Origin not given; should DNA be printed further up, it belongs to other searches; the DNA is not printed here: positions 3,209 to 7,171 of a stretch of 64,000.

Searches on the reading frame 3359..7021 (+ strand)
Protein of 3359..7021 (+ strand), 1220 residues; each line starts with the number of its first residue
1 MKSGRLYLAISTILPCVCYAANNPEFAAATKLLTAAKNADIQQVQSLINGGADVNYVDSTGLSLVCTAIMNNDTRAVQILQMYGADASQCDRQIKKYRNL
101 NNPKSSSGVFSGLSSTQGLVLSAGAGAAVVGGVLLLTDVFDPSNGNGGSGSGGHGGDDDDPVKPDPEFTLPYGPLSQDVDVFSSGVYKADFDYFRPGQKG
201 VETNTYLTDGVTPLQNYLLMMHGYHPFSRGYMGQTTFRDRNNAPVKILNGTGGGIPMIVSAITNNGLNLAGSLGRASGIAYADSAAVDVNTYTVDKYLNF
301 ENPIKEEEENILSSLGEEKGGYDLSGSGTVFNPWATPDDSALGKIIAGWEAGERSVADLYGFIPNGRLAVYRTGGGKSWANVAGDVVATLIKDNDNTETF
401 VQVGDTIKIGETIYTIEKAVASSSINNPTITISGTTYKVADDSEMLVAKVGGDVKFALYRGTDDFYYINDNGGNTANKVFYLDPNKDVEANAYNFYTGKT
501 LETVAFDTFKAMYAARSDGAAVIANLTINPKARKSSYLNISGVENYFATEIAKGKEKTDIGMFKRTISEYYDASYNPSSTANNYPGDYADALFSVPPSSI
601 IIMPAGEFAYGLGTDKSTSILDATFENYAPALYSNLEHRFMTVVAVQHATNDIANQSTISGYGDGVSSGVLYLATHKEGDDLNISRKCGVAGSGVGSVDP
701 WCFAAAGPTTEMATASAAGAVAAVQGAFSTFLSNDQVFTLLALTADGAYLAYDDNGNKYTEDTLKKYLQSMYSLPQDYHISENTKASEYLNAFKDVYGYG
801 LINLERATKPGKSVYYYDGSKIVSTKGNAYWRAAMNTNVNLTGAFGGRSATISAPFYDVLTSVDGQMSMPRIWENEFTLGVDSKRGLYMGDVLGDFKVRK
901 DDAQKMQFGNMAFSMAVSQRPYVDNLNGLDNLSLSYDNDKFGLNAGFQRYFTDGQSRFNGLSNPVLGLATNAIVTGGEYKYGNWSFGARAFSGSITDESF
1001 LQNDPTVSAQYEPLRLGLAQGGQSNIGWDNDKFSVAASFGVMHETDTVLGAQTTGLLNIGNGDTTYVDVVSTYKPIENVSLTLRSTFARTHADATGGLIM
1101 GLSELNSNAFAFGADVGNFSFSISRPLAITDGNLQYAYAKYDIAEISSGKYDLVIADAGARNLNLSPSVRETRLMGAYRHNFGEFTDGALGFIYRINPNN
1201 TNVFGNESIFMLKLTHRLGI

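Call 6: search_protein_families(library=pfam, proteins=[window:3359-7021:+], max_evalue=1)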
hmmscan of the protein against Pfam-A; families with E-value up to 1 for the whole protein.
window:3359-7021:+ (1220 aa): 3 families
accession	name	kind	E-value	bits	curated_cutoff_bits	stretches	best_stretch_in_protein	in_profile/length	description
PF12796.13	Ank_2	-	0.0014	19.6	27.3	1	32-88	1-56/90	Ankyrin repeats (3 copies)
PF13637.12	Ank_4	-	0.0019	18.9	22.7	1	33-80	2-49/50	Ankyrin repeats (many copies)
PF00023.36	Ank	-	0.15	12.9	21.1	0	34-58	8-32/33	Ankyrin repeat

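Call 7: search_protein_families(library=ncbifam, proteins=[window:3359-7021:+], max_evalue=1)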
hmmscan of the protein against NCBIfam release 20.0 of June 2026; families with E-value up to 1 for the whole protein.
window:3359-7021:+ (1220 aa): 2 families
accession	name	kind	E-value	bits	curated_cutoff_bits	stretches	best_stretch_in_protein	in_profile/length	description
NF043029.1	T4SS_AnkY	equivalog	0.0022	16.5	600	1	30-99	460-529/543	Dot/Icm T4SS effector AnkY/LegA9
NF043023.1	T4SS_AnkH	equivalog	0.023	13.4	600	1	30-87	34-91/467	Dot/Icm T4SS effector AnkH/LegA3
